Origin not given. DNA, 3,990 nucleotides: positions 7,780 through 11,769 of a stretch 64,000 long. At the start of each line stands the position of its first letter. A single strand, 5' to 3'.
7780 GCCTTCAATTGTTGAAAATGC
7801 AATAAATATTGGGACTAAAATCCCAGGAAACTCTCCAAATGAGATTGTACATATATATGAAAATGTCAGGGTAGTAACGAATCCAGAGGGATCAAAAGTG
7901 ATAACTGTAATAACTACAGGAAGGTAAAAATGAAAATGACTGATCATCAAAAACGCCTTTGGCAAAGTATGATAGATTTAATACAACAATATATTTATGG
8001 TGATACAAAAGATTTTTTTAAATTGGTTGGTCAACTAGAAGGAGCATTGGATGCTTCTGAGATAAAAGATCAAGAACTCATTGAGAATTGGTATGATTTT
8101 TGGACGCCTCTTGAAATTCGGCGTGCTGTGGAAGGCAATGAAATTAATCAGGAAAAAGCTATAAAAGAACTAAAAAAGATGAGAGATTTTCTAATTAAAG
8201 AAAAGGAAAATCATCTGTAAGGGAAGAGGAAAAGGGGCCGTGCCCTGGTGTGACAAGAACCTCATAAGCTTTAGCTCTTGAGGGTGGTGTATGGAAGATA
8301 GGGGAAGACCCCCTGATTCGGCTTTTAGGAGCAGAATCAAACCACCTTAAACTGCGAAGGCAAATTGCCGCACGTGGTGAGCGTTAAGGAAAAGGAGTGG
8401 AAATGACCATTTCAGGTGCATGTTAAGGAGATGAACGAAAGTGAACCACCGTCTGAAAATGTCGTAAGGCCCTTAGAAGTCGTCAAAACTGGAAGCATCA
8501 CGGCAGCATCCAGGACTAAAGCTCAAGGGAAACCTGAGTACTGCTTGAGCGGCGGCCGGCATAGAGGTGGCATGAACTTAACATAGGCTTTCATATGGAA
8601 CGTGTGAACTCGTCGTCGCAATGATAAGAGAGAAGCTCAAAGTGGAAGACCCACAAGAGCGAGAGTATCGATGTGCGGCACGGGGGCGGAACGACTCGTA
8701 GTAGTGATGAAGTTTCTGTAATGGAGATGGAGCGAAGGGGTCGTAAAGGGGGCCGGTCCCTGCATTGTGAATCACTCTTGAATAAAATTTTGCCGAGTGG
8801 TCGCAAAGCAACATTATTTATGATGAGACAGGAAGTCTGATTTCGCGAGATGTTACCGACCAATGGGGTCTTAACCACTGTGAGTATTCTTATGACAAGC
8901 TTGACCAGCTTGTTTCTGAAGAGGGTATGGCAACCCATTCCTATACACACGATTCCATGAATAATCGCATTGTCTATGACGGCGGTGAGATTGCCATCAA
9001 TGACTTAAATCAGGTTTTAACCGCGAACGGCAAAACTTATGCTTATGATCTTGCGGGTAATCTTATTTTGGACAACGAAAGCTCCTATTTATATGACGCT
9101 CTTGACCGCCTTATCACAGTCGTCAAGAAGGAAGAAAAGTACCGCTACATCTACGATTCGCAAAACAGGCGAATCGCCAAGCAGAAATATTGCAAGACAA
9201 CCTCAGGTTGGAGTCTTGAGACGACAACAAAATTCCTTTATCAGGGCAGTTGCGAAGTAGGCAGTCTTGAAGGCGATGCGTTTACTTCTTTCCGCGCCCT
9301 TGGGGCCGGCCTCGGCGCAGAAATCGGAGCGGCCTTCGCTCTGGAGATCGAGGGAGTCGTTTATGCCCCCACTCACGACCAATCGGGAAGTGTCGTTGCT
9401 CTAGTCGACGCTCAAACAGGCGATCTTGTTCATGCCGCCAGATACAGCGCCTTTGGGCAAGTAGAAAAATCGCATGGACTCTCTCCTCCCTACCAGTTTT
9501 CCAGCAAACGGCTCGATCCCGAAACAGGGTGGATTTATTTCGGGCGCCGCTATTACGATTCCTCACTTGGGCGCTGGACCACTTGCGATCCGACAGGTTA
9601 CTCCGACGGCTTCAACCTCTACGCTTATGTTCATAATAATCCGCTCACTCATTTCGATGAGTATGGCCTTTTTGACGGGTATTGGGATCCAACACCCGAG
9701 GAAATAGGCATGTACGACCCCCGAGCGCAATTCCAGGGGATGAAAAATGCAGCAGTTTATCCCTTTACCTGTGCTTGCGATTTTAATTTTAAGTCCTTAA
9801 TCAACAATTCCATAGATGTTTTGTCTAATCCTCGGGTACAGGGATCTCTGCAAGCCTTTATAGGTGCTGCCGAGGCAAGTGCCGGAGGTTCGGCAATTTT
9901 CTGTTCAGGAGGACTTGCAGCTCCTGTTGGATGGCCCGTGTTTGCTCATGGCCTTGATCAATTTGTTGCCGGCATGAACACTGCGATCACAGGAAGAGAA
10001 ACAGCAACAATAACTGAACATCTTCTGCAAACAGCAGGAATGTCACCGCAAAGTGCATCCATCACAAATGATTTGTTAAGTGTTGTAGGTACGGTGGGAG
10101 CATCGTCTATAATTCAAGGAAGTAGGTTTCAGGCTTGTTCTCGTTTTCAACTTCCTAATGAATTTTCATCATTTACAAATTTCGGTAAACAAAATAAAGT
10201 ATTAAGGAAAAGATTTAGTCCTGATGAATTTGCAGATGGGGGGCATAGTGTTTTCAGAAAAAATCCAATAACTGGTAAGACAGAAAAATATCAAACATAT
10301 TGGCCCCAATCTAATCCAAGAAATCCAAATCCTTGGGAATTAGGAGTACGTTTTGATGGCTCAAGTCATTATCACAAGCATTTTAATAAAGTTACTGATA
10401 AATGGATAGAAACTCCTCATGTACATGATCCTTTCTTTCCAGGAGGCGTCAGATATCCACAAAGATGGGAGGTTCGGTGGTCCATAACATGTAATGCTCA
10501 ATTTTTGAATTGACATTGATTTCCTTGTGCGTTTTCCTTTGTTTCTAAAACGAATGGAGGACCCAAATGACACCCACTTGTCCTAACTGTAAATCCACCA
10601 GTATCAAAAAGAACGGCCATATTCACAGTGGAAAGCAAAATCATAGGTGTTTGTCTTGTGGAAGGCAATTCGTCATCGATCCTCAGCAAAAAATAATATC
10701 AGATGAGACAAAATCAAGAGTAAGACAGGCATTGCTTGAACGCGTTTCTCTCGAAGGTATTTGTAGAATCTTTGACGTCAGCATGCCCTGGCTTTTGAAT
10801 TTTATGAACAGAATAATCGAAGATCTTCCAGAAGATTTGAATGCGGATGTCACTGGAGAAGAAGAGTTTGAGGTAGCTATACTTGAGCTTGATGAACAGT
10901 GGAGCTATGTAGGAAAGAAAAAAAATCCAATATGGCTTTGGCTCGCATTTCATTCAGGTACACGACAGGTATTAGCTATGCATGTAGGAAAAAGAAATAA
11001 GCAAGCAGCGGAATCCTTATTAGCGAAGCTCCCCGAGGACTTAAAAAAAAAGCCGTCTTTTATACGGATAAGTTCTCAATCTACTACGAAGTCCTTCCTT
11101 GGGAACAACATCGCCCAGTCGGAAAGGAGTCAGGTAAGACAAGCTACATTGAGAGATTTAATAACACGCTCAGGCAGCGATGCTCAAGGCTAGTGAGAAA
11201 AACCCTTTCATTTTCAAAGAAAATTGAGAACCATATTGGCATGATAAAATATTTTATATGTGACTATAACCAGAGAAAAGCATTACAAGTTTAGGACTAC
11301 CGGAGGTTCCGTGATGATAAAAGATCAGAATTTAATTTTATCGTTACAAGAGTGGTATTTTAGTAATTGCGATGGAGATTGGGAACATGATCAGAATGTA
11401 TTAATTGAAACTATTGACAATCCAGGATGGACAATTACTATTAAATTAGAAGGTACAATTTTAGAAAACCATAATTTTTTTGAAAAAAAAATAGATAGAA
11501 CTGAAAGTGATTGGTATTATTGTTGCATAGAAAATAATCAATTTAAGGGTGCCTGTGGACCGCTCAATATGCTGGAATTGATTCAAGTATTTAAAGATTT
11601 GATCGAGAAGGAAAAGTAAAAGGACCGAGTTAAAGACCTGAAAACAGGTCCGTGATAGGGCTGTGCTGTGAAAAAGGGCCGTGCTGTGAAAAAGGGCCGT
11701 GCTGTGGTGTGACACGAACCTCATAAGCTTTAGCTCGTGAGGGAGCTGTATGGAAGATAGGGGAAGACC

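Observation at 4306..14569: Repeating unit [junction motif - intron 5' fragment - RHS core end - toxin - immunity], with an intron-less ancestral unit preserved at the array end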

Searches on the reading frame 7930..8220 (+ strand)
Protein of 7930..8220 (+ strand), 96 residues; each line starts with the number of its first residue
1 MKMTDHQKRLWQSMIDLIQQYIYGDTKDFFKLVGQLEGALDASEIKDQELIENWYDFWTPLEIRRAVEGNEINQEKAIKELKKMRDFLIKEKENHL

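Call 9: search_protein_families(library=pfam, proteins=[window:7930-8220:+], max_evalue=0.01)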
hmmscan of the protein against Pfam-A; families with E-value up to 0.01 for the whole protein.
window:7930-8220:+ (96 aa): 0 families

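Call 18: find_encoding_contigs(protein=window:7930-8220:+, flank=10000, max_places=10)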
Protein window:7930-8220:+ (96 aa): no gene with exactly this product is on record in the collection.

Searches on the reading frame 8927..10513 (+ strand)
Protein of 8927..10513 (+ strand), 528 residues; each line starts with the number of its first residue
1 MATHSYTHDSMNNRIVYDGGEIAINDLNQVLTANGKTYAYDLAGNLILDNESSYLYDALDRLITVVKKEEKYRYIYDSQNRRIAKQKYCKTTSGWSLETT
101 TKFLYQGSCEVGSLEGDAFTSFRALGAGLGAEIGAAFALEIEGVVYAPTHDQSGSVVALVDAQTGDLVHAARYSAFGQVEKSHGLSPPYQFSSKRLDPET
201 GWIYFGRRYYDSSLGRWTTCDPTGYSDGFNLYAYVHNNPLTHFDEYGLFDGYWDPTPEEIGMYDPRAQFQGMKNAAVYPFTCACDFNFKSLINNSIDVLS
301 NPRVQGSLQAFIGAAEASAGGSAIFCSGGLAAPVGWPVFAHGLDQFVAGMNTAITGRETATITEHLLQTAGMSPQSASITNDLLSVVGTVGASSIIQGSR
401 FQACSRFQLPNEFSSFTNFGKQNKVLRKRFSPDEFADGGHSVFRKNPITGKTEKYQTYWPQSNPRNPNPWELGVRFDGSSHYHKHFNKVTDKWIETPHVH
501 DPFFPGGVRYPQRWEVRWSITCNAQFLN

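Call 27: search_protein_families(library=pfam, proteins=[window:8927-10513:+], max_evalue=0.001)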
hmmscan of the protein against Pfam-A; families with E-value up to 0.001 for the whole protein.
window:8927-10513:+ (528 aa): 2 families
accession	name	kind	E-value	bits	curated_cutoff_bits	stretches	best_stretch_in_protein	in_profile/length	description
PF25023.1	TEN_YD-shell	-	8.2e-05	21.3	50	1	134-242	777-893/909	Teneurin YD-shell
PF05593.20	RHS_repeat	-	0.00019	22.2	22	0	56-84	1-30/38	RHS Repeat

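Call 53: find_encoding_contigs(protein=window:8927-10513:+, flank=10000, max_places=10)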
Protein window:8927-10513:+ (528 aa): no gene with exactly this product is on record in the collection.

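Call 54: find_homologous_proteins(query=window:8927-10513:+, max_evalue=1e-20)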
Query window:8927-10513:+ (528 aa): 214 proteins with E <= 1e-20 among 8000 candidates; the best 120 are listed.
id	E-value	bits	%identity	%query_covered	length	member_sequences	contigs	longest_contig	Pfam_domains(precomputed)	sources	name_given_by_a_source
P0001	0.0e+0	1249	100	100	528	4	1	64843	PF25023.2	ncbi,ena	-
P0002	1.9e-208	712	95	63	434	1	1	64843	PF25023.2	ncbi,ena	-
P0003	7.0e-176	604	66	83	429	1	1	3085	PF25023.2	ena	-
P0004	1.2e-152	528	80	54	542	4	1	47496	PF05593.20,PF25023.2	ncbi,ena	-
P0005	3.5e-137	477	77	53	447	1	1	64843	PF25023.2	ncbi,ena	-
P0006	6.4e-108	380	64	52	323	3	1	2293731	PF05593.20,PF25023.2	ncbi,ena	-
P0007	1.2e-91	326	55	54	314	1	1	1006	PF05593.20,PF25023.2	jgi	jgi:RHS repeat-associated protein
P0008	9.2e-89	317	37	98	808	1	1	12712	PF05593.20,PF25023.2,PF15529.12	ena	-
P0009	1.2e-88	316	37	98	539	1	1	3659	PF05593.20,PF25023.2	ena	-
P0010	3.5e-85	305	37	98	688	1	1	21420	PF05593.20,PF25023.2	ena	-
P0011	5.2e-85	304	46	62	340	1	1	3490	-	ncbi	ncbi:MAG: RHS repeat-associated core domain-containing protein [Parachlamydiaceae bacterium]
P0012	1.5e-82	296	39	86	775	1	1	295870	PF05593.20,PF25023.2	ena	-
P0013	6.6e-82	294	36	98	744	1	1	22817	PF05593.20,PF25023.2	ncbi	-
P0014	1.8e-78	283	36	94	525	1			PF25023.2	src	-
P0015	2.5e-78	282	39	77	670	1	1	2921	PF05593.20,PF25023.2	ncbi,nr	ncbi:MAG: hypothetical protein K1000chlam2_01771, partial [Chlamydiae bacterium]|nr:hypothetical pro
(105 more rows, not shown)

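Call 55: find_encoding_contigs(protein=P0001, flank=10000, max_places=5)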
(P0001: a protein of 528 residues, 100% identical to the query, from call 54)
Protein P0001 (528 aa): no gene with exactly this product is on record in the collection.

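Call 56: find_encoding_contigs(protein=P0004, flank=10000, max_places=5)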
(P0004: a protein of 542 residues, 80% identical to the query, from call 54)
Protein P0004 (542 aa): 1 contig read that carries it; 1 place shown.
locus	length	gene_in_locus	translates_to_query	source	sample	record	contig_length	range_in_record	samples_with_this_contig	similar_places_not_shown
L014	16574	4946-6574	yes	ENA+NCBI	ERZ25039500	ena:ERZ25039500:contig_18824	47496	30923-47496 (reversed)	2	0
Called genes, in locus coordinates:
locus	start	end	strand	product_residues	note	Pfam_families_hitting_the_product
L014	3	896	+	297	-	?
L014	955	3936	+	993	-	PF05593:RHS_repeat (faint), PF25023:TEN_YD-shell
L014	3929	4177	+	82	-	-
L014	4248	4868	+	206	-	-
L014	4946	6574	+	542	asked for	PF25023:TEN_YD-shell, PF05593:RHS_repeat (faint)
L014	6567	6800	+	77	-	-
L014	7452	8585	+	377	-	PF25023:TEN_YD-shell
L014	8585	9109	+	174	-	-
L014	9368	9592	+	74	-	-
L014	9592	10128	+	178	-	-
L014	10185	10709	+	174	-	-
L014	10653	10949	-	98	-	-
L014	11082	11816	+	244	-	-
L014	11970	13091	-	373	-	PF02684:LpxB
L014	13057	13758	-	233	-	PF07578:LAB_N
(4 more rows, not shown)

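Call 57: find_encoding_contigs(protein=P0006, flank=10000, max_places=5)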
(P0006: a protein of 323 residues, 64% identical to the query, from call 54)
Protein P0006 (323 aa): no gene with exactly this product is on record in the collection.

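Call 63: list_cluster_members(proteins=[P0001, P0006, P0003])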
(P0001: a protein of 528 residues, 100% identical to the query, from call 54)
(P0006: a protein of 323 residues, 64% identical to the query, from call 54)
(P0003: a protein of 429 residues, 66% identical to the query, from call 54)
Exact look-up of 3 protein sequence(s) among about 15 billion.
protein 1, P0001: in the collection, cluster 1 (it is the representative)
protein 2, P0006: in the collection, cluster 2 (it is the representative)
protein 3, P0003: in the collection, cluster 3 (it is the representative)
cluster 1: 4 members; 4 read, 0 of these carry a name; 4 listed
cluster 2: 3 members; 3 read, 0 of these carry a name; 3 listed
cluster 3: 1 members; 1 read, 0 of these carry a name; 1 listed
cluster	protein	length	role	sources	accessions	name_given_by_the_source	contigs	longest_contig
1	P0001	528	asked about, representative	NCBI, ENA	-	-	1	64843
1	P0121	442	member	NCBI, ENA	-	-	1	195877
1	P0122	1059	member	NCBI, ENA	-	-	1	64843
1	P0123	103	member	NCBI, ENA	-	-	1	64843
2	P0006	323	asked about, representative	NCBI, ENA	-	-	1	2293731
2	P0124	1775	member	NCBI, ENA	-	-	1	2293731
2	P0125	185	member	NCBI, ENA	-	-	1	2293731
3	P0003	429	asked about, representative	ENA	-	-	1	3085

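Call 64: find_encoding_contigs(protein=P0124, flank=10000, max_places=3)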
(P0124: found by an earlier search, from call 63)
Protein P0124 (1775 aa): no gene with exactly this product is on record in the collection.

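Call 65: find_encoding_contigs(protein=P0003, flank=5000, max_places=3)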
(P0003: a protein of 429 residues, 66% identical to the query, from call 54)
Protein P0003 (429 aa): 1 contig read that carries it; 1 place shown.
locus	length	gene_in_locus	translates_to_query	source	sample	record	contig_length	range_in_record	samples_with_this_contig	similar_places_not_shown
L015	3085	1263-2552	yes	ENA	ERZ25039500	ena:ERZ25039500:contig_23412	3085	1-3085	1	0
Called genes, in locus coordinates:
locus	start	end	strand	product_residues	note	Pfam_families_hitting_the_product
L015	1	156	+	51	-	?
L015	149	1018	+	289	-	-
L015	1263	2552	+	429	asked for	PF25023:TEN_YD-shell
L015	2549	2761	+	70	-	-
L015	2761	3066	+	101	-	PF15580:Imm53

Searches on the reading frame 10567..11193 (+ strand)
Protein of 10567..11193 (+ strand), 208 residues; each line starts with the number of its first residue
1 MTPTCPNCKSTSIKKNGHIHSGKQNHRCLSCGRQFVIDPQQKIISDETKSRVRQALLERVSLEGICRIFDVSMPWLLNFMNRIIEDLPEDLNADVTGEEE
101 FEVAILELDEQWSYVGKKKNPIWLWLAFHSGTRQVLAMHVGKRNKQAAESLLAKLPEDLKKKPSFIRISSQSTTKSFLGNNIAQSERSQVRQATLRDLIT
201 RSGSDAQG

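Call 9: search_protein_families(library=pfam, proteins=[window:10567-11193:+], max_evalue=0.01)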
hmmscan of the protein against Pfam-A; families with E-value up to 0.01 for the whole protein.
window:10567-11193:+ (208 aa): 3 families
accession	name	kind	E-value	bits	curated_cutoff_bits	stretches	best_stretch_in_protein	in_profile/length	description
PF03400.19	DDE_Tnp_IS1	-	7.7e-10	39.7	24.1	1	106-155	5-54/131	IS1 transposase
PF03811.18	Zn_ribbon_InsA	-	0.0025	18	26.1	1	4-31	7-34/35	InsA N-terminal domain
PF08271.17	Zn_Ribbon_TF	-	0.0098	15.9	29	0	4-33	2-27/43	TFIIB zinc-binding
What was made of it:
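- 10567..11193 (+): IS1 transposase fragment lying between toxin A' and its immunity gene. Pfam DDE_Tnp_IS1 (call 9).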

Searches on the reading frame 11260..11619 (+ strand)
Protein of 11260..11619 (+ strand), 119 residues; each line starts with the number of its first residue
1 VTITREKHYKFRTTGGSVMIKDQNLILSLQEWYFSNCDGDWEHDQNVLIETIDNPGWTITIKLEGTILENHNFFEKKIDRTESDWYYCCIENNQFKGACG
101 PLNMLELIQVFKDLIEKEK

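Call 27: search_protein_families(library=pfam, proteins=[window:11260-11619:+], max_evalue=0.001)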
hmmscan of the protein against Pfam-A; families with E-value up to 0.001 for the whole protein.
window:11260-11619:+ (119 aa): 1 family
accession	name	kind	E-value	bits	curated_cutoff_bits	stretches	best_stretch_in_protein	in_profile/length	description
PF15580.11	Imm53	-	7e-33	112.7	25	1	28-116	3-92/92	Immunity protein 53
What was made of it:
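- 11314..11619 (+): Imm53' immunity gene. Pfam Imm53, E = 7e-33 (call 27)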
